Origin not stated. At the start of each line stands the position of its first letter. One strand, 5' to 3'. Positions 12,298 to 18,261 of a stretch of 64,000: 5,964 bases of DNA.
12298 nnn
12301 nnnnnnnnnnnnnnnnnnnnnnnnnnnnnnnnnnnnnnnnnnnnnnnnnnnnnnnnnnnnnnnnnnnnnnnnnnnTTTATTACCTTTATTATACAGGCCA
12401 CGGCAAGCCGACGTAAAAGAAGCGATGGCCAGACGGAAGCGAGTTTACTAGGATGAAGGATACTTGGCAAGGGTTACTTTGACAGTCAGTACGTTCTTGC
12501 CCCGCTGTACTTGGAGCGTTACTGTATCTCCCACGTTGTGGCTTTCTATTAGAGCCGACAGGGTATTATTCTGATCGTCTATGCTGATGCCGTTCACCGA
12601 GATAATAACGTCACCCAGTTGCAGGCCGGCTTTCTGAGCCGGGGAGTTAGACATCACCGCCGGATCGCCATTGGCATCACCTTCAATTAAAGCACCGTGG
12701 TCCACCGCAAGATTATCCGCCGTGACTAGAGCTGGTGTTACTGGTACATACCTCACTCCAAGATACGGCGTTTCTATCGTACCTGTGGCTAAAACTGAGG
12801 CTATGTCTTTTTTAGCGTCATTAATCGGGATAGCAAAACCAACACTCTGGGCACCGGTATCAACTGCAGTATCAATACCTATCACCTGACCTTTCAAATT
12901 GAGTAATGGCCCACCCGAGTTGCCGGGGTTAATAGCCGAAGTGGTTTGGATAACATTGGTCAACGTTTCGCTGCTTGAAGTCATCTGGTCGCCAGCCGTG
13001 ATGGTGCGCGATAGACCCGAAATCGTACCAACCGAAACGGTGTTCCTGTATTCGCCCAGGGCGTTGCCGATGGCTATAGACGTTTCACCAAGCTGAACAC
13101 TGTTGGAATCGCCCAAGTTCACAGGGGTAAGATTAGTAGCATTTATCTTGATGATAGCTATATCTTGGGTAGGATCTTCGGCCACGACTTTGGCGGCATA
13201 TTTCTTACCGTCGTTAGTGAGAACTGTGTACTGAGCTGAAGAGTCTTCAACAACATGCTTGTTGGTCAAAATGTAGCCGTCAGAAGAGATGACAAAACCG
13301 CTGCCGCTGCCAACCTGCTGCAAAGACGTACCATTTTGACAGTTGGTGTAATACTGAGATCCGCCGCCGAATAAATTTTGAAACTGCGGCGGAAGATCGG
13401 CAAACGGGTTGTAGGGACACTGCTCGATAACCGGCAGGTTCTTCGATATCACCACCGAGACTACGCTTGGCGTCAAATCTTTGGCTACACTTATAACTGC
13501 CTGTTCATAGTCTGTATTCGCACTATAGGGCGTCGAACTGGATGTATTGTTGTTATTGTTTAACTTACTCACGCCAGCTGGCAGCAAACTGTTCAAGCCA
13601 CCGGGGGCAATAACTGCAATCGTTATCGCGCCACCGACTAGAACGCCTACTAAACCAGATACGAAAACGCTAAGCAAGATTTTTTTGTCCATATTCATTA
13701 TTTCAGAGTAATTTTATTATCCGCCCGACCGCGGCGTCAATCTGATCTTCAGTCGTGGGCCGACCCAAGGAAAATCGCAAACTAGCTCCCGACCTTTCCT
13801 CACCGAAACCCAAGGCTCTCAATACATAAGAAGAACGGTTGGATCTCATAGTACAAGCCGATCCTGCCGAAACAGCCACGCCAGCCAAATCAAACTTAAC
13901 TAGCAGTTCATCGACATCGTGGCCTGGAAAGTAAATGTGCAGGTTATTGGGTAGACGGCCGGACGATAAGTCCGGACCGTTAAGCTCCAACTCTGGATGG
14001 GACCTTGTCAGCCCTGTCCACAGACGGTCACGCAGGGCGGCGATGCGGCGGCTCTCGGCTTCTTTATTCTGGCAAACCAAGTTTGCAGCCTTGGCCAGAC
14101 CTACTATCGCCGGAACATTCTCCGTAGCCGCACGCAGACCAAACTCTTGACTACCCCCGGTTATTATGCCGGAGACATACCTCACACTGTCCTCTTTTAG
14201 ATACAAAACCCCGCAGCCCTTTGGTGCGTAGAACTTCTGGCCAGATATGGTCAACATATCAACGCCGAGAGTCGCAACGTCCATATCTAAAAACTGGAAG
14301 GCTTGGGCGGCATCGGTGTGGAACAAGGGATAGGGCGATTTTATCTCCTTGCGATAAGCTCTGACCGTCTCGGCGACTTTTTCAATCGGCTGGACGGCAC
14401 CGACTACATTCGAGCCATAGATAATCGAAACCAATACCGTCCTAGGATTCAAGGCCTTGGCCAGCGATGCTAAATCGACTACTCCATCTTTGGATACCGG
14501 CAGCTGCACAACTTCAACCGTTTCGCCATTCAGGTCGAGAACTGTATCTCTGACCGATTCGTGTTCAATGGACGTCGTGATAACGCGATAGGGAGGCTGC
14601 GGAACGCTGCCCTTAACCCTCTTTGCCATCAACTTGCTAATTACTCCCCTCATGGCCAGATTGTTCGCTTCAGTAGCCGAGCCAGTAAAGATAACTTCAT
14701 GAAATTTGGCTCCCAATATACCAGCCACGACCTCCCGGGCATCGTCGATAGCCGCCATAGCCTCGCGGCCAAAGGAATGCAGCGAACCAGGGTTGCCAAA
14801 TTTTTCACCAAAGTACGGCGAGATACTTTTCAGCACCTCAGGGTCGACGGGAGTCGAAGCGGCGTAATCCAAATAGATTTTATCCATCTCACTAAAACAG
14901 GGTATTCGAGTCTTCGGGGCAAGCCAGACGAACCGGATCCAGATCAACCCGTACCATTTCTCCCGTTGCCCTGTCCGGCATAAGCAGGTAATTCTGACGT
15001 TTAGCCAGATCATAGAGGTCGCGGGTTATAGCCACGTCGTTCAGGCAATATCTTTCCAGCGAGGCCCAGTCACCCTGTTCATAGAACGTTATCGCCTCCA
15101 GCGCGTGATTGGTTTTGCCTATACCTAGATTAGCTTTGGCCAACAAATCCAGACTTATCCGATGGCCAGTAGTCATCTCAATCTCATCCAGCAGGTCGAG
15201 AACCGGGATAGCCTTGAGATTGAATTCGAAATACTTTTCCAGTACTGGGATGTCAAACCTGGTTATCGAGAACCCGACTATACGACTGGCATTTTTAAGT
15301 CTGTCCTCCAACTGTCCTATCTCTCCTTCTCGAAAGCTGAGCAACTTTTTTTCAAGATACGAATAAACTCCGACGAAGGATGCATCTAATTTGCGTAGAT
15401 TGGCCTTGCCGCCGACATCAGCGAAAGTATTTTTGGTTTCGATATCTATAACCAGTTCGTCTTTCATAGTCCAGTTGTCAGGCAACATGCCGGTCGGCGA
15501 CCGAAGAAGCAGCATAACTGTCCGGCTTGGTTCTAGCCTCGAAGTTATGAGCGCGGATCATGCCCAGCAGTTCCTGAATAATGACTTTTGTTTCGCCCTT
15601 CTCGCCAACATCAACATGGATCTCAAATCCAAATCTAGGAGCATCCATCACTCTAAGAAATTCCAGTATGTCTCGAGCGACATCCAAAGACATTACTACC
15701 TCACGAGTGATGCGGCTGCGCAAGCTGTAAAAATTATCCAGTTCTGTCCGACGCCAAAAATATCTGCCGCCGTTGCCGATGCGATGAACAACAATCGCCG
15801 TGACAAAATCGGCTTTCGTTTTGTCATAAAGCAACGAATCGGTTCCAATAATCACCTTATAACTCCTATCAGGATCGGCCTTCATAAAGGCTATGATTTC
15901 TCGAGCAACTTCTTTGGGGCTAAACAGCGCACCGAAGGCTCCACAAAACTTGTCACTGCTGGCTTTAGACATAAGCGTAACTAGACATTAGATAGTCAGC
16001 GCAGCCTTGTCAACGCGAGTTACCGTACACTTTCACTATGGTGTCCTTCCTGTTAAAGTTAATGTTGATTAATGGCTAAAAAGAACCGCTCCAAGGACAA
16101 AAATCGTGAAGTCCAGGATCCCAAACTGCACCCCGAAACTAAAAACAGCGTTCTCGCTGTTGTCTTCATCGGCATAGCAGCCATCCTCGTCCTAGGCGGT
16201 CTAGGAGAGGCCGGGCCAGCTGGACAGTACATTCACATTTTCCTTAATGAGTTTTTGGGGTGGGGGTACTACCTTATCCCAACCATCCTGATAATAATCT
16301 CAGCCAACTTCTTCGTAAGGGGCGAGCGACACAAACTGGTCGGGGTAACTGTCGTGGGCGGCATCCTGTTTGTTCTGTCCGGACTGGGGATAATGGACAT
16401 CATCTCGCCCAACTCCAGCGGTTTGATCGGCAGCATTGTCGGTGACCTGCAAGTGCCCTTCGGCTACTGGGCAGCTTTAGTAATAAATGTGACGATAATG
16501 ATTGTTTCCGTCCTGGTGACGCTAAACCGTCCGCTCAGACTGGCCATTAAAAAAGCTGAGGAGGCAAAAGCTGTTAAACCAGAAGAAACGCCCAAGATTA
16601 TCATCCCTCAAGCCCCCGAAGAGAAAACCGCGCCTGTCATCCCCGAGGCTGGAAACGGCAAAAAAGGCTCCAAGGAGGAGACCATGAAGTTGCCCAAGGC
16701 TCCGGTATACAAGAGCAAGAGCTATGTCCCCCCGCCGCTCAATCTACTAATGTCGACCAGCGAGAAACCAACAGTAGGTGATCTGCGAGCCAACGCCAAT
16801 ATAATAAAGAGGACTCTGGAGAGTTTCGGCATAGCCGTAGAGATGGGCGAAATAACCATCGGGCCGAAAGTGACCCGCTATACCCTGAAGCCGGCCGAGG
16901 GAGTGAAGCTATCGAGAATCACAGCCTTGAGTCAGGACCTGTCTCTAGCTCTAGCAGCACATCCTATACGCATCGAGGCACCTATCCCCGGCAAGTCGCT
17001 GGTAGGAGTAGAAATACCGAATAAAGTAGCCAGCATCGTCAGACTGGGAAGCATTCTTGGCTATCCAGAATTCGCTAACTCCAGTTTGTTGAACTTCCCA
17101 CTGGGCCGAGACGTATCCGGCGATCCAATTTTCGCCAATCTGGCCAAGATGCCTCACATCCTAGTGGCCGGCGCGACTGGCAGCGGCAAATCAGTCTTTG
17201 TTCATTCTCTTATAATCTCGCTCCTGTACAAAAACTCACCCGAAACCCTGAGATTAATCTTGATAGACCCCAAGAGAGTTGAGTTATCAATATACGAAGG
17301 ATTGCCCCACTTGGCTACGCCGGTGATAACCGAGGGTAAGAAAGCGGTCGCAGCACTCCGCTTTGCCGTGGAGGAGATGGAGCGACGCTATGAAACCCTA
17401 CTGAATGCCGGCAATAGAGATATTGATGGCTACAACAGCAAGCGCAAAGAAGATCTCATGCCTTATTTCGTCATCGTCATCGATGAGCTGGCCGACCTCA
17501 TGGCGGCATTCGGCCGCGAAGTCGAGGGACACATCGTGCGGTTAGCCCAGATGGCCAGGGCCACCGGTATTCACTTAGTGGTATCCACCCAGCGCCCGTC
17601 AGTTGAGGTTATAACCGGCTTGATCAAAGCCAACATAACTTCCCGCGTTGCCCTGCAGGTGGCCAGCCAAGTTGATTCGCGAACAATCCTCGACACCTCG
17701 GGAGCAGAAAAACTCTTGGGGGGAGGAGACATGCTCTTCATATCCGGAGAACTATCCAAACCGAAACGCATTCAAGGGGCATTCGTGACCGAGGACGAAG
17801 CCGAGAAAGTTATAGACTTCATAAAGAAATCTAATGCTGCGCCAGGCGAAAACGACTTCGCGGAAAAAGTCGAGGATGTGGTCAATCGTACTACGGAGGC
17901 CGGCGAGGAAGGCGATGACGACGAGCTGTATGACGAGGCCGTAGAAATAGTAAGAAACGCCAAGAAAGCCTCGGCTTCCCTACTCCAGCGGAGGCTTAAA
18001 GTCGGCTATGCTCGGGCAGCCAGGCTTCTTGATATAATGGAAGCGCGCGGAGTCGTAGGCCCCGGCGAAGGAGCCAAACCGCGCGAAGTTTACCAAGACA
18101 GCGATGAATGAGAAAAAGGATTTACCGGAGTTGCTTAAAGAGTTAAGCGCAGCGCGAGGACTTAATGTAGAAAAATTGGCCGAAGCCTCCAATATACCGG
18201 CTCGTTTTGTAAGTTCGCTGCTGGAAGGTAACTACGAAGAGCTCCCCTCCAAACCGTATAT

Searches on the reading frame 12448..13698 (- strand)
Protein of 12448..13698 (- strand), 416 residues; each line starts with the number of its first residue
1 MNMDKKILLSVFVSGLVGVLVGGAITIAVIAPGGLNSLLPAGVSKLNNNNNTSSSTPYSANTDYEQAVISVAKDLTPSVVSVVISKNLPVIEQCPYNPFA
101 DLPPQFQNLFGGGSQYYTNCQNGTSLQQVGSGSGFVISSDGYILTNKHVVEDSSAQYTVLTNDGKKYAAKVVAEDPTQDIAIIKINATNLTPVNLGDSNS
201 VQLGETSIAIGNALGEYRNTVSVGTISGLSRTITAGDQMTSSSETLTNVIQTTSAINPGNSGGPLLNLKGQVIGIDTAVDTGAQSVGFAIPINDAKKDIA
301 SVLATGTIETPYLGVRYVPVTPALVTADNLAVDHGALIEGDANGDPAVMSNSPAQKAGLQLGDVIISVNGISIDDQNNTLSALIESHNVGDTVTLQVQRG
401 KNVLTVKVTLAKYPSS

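Call 8: search_protein_families(library=pfam, proteins=[window:12448-13698:-], max_evalue=0.00001)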
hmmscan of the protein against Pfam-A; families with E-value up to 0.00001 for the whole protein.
window:12448-13698:- (416 aa): 6 families
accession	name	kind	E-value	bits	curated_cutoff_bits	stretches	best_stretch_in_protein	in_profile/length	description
PF13365.12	Trypsin_2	-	2.1e-34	119.8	27.6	1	132-275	1-144/144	Trypsin-like peptidase domain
PF00089.32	Trypsin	-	2e-19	70.8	20.6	1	130-297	21-218/220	Trypsin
PF13180.12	PDZ_2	-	4.9e-16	59.2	27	1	311-410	1-80/80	PDZ domain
PF17820.7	PDZ_6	-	1.7e-11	44.1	27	1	347-399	4-54/54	PDZ domain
PF00595.29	PDZ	-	4.9e-07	30.5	23.2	1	348-398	32-81/81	PDZ domain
PF10459.15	Peptidase_S46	-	9.1e-06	25.1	22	0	232-286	607-658/698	Peptidase S46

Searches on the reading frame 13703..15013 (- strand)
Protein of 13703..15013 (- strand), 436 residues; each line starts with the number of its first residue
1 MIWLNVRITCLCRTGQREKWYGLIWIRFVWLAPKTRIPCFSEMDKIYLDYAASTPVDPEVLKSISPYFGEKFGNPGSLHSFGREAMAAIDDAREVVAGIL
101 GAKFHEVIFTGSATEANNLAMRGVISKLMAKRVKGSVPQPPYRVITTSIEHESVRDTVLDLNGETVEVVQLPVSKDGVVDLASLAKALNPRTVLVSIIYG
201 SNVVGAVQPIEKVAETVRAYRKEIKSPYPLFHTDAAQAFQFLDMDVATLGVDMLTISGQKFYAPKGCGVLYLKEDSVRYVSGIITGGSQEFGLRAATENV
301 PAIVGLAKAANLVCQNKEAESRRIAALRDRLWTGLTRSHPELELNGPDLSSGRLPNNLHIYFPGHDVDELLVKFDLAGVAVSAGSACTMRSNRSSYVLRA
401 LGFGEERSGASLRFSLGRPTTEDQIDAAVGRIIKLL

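Call 8: search_protein_families(library=pfam, proteins=[window:13703-15013:-], max_evalue=0.00001)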
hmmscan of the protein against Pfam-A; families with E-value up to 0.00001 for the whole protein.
window:13703-15013:- (436 aa): 1 family
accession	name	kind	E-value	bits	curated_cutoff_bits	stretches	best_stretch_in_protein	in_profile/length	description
PF00266.25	Aminotran_5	-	2.9e-63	214.5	21.5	1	46-427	1-370/371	Aminotransferase class-V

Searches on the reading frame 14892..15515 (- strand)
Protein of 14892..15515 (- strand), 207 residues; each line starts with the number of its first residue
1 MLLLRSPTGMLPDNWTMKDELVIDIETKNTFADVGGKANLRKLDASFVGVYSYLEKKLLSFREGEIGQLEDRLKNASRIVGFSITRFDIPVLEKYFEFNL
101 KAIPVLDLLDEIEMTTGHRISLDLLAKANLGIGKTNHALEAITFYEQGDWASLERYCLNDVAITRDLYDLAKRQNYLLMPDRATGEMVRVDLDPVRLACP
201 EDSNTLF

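Call 23: search_protein_families(library=pfam, proteins=[window:14892-15515:-], max_evalue=0.001)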
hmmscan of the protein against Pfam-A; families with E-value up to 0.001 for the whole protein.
window:14892-15515:- (207 aa): 2 families
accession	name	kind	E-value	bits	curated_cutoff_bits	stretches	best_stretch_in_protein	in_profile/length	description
PF13482.12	RNase_H_2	-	1.1e-06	29.1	22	1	65-170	46-163/165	RNase_H superfamily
PF10108.15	DNA_pol_B_exo2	-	0.00094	19.4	24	0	106-164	106-166/213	Predicted 3'-5' exonuclease related to the exonuclease domain of PolB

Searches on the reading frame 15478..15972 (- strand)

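Call 23: search_protein_families(library=pfam, proteins=[window:15478-15972:-], max_evalue=0.001)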
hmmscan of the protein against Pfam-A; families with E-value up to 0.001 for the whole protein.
window:15478-15972:- (164 aa): 1 family
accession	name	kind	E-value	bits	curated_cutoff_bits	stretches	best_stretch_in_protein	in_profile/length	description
PF04308.18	RNaseH_like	-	1.1e-45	155.5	25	1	21-162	1-143/145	Ribonuclease H-like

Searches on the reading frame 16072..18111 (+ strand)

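Call 8: search_protein_families(library=pfam, proteins=[window:16072-18111:+], max_evalue=0.00001)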
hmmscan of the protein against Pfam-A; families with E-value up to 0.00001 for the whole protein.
window:16072-18111:+ (679 aa): 3 families
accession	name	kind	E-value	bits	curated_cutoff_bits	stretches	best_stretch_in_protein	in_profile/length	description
PF01580.24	FtsK_SpoIIIE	-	1.4e-56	191.9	24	1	336-511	14-221/221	FtsK/SpoIIIE family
PF17854.6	FtsK_alpha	-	7.2e-28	97.2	22.9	1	221-317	2-101/101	FtsK alpha domain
PF09397.16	FtsK_gamma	-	7e-27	93.4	30.6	1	615-674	2-61/63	Ftsk gamma domain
